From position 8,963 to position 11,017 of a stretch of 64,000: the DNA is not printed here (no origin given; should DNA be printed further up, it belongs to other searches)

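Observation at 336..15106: Aryl-polyene (xanthomonadin/APE-type) biosynthetic gene cluster carrying an embedded flavin-dependent halogenase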

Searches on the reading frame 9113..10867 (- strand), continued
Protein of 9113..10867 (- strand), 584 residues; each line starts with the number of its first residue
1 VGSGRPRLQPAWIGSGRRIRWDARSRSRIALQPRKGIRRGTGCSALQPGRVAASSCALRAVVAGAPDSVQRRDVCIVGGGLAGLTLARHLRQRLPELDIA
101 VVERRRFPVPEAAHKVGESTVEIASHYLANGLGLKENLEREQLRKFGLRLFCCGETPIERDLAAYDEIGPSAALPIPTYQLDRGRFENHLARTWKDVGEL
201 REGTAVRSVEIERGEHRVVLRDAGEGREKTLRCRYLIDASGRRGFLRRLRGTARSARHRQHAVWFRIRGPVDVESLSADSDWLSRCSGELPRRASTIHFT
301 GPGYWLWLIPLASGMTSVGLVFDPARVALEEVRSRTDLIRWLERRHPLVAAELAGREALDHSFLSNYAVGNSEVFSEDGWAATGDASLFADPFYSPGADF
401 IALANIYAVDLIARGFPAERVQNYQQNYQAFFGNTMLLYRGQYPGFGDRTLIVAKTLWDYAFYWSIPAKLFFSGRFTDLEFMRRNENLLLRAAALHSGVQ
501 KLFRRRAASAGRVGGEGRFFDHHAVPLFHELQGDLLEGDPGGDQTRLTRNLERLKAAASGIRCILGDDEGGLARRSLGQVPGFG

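Call 22: search_solved_structures(query=window:9113-10663:-, max_evalue=0.001, show_alignments=3)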
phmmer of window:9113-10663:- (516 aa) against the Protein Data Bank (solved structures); distinct sequences matched with E-value up to 0.001: 18.
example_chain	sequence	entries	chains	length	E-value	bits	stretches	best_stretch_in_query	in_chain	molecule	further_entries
3i3l_A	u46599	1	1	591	5.6e-17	64.6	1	1-346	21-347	Alkylhalidase CmlS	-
3e1t_A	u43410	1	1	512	1.8e-16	62.9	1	5-367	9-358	Halogenase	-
3nix_A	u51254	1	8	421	1e-14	57.2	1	3-382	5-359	Flavoprotein/dehydrogenase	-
5bva_A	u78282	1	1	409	3.4e-14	55.4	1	4-347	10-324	flavin-dependent halogenase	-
5bul_A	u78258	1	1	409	1.5e-13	53.3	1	4-346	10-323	flavin-dependent halogenase triple mutant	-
5dbj_E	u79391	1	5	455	2.4e-12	49.4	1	5-344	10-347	FADH2-dependent halogenase PltA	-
5buk_A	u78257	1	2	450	2.5e-10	42.7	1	4-348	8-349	FADH2-dependent halogenase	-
8zop_A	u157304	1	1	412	1e-09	40.7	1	3-370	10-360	Halogenase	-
7fco_A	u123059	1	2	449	9e-09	37.6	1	5-346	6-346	ChlB4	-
7xgb_A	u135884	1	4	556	4.1e-07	32.1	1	134-331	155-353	Tetracycline 7-halogenase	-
7v0b_A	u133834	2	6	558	4.2e-07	32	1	134-331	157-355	Tetracycline 7-halogenase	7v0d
5wgt_A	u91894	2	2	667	6.3e-06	28.2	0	4-245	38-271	Flavin-dependent halogenase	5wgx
5wgr_A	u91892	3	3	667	1.1e-05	27.4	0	4-245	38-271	Flavin-dependent halogenase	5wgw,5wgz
5wgu_A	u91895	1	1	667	1.1e-05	27.4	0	4-245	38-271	Flavin-dependent halogenase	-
5wgs_A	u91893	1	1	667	1.1e-05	27.3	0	4-245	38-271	Flavin-dependent halogenase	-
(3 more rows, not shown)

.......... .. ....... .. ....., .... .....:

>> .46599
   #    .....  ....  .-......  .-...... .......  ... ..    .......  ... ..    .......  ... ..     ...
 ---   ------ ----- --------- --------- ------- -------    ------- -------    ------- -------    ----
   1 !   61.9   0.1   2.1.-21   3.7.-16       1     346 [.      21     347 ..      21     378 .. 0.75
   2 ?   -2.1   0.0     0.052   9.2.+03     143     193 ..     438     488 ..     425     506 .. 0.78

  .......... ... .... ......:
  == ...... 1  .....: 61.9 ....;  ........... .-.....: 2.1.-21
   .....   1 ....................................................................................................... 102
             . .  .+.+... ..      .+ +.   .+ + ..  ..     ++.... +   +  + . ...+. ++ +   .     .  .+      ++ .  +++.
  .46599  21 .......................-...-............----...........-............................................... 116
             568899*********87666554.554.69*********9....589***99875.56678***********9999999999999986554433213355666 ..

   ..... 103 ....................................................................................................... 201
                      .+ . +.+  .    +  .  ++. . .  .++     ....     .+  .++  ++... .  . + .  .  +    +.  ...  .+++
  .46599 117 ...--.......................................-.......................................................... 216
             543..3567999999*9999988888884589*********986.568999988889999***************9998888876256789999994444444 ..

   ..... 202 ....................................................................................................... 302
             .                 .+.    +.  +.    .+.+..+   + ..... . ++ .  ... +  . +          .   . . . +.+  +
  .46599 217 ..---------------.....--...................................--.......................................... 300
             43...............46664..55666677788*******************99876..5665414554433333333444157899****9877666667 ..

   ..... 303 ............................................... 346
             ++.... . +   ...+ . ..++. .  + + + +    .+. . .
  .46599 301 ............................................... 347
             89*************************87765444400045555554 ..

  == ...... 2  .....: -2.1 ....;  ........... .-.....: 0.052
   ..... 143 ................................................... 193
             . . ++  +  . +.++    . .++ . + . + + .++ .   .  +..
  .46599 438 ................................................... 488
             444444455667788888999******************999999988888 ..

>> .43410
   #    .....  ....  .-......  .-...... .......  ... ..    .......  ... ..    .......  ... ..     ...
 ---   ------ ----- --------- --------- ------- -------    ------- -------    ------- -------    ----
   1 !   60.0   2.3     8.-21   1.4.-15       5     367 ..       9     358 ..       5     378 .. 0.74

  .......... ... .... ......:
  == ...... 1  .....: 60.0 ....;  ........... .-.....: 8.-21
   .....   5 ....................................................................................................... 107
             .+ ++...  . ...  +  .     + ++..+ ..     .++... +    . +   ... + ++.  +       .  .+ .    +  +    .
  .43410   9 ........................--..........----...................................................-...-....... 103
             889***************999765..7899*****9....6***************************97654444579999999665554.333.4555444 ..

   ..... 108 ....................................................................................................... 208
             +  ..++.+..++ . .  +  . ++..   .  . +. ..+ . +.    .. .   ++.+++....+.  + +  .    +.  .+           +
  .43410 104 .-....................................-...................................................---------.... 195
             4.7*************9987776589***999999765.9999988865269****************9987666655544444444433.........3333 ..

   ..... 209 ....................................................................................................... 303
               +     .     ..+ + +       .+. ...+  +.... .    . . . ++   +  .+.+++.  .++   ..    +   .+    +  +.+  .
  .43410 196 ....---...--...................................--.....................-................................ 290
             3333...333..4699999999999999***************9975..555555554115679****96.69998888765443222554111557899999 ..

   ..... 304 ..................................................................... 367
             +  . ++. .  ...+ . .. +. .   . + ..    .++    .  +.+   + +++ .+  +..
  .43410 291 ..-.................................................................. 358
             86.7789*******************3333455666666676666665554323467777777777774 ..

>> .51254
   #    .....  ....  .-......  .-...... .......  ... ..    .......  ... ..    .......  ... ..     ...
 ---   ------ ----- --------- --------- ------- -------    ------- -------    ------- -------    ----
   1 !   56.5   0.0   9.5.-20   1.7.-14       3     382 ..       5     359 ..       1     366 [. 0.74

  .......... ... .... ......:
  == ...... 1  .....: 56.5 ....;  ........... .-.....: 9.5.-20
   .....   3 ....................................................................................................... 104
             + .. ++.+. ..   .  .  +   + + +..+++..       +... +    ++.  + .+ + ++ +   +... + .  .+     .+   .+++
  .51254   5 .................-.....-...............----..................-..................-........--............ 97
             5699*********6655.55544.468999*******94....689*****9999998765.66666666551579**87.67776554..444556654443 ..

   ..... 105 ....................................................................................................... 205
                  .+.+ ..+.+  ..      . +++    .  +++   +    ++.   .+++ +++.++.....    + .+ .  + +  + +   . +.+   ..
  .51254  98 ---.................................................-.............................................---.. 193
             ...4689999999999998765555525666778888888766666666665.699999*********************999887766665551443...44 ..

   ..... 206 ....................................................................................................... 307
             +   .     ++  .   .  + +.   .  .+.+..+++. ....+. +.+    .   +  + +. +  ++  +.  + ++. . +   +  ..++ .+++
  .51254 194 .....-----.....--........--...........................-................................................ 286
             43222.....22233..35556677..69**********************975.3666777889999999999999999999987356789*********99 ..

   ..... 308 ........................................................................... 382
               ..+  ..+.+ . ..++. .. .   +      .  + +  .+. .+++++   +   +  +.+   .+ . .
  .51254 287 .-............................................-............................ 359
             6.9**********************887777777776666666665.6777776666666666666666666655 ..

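Call 31: search_dna_similar(query=window:9113-10663:-, collection=plasmids, mode=protein, max_evalue=1e-20, max_rows=20)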
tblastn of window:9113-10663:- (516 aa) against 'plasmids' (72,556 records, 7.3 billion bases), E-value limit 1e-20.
Records with a match: 3; places in all: 5; records where one place covers at least 80% of the query: 1.
Best place of each record, by identity: <60% 3.
By first word of the organism name: Janthinobacterium 1; Gloeothece 1; Methylorubrum 1.
By predicted mobility (MOB-suite, as given by PLSDB): non-mobilizable 2; mobilizable 1.
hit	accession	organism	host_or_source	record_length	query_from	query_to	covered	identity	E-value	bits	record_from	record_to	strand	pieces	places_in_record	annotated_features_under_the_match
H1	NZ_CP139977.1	Janthinobacterium lividum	-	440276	1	414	80%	40.7%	2e-82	286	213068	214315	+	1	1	NAD(P)/FAD-dependent oxidoreductase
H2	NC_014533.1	Gloeothece verrucosa PCC 7822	fresh water in rice field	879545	5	414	79%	35.2%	3e-61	225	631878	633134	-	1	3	tryptophan 7-halogenase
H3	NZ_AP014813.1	Methylorubrum populi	-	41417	6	334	64%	29.7%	6e-22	107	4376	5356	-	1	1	tryptophan 7-halogenase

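Call 32: get_annotated_region(hit=H1, flank=14000)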
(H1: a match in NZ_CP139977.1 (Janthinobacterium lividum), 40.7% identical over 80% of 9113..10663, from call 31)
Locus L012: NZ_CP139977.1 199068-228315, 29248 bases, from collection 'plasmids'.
description: Janthinobacterium lividum strain HAMBI_1919 plasmid unnamed, complete sequence
organism: Janthinobacterium lividum (NCBI taxid 29581)
taxonomy: Bacteria; Pseudomonadota; Betaproteobacteria; Burkholderiales; Oxalobacteraceae; Janthinobacterium; Janthinobacterium lividum
host: -; source: -; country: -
typing (MOB-suite, as given by PLSDB): non-mobilizable
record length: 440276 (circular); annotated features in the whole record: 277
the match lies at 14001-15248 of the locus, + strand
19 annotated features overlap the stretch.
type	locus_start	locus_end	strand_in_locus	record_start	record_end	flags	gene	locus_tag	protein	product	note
CDS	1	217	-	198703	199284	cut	radC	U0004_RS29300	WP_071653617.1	DNA repair protein RadC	GO:0006281 - DNA repair [Evidence IEA]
CDS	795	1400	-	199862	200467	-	-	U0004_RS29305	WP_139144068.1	hypothetical protein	-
CDS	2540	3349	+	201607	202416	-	-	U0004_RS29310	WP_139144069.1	hypothetical protein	-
CDS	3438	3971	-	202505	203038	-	-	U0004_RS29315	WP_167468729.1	restriction endonuclease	-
CDS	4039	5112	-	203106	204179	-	-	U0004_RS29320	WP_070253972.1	integrase domain-containing protein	-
CDS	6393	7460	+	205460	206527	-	-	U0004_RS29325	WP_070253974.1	PRTRC system protein D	-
CDS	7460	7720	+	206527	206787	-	-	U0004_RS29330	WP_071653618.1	hypothetical protein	-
CDS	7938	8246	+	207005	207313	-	-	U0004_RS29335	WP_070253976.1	H-NS histone family protein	-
CDS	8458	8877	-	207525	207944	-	-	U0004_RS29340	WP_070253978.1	MarR family winged helix-turn-helix transcriptional regulator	GO:0006355 - regulation of DNA-templated transcription [Evidence IEA]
CDS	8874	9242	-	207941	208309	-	-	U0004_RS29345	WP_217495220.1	GIY-YIG nuclease family protein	-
CDS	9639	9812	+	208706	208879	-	-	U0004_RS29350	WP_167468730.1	hypothetical protein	-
CDS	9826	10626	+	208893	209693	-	-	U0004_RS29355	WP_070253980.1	4'-phosphopantetheinyl transferase superfamily protein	-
CDS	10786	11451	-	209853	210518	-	-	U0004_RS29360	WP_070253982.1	hypothetical protein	-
CDS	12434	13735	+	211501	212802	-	-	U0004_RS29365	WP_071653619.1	cation:proton antiporter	GO:0006812 - monoatomic cation transport [Evidence IEA]; GO:1902600 - proton transmembrane transport [Evidence IEA]; ...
CDS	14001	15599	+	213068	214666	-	-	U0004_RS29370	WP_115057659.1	NAD(P)/FAD-dependent oxidoreductase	-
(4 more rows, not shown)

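Call 33: list_cluster_members(proteins=[P0006, P0010, P0011, P0013, P0023, P0025, P0041, P0065, P0073, P0059])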
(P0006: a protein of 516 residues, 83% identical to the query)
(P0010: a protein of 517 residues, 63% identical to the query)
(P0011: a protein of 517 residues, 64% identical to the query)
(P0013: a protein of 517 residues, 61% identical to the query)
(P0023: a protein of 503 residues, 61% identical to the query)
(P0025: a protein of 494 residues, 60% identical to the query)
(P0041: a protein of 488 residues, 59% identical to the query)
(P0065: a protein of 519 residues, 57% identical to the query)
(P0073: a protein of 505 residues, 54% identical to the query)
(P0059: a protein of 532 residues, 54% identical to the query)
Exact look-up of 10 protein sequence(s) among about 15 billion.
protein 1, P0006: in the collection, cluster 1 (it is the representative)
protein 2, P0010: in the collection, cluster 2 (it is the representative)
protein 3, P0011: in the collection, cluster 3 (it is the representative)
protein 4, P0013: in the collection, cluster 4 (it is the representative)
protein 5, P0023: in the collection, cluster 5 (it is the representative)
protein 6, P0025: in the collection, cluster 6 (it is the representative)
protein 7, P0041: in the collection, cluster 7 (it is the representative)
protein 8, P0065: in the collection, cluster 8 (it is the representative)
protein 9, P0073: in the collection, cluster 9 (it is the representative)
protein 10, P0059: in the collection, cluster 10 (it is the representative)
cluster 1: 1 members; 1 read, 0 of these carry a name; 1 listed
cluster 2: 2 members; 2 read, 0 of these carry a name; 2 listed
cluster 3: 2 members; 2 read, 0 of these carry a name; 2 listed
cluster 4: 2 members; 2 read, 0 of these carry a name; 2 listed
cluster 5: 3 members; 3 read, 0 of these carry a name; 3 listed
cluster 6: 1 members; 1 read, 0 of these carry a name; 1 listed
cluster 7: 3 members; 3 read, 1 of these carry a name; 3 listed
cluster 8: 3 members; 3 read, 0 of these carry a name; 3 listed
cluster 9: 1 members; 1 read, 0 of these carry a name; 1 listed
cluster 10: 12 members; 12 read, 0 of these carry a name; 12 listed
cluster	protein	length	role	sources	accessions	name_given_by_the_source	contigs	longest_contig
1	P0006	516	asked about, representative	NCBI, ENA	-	-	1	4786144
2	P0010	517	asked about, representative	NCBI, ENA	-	-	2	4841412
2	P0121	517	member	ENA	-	-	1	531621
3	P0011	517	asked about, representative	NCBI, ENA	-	-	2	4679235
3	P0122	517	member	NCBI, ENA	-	-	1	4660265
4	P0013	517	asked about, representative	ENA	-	-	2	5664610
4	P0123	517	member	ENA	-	-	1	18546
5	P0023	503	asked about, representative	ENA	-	-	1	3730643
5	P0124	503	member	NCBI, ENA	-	-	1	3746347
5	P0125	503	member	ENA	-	-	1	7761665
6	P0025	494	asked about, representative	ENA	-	-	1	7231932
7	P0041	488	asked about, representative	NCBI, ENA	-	-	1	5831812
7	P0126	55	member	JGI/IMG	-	hypothetical protein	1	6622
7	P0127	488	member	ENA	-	-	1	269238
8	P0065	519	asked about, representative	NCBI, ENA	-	-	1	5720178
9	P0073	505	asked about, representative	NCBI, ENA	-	-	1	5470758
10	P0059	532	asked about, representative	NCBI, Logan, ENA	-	-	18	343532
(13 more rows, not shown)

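Call 48: predict_structure(alignment_id=A1)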
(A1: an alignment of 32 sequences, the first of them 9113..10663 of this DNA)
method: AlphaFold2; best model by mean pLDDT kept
length: 516 residues; sequences in the alignment: 32
mean_pLDDT: 91.6   pTM: 0.92
mean pLDDT of the five models: 91.6, 91.2, 90.0, 89.4, 86.6
residues with pLDDT >= 90: 398; 70-90: 97; 50-70: 21; < 50: 0
segments of 3 or more residues with pLDDT < 50: none
pLDDT, mean of each block of 10 residues (from residue 1): 95 97 97 96 72 91 96 90 93 95 89 92 96 95 95 91 97 92 90 91 90 83 81 93 91 93 95 96 92 89 95 94 69 96 96 97 90 91 94 96 95 96 97 95 90 94 91 87 97 88 72 90
secondary structure, 60 per line:
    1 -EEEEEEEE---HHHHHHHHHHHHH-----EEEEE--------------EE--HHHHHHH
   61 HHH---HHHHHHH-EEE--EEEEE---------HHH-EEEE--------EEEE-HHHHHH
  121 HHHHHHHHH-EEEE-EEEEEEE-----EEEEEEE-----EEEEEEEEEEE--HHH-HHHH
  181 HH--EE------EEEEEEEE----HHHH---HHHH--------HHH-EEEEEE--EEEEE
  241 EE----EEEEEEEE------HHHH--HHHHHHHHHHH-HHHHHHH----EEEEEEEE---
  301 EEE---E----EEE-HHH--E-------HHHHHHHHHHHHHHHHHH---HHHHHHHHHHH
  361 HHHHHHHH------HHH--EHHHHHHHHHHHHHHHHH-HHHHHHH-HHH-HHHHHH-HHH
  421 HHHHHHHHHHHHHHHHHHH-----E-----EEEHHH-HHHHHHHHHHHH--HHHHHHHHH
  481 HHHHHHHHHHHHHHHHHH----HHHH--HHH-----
elements in order: E2-9 H13-25 E31-35 H54-63 H67-73 E75-77 E80-84 E98-101 E110-113 H115-129 E131-134 E136-142 E148-154 E160-170 H177-182 E193-200 H205-208 H212-215 E228-233 E236-242 E247-254 H261-264 H267-277 H279-285 E290-297 E301-303 E312-314 H329-346 H350-368 H381-397 H399-405 H411-416 H418-439 E451-453 H458-469 H472-498 H503-506
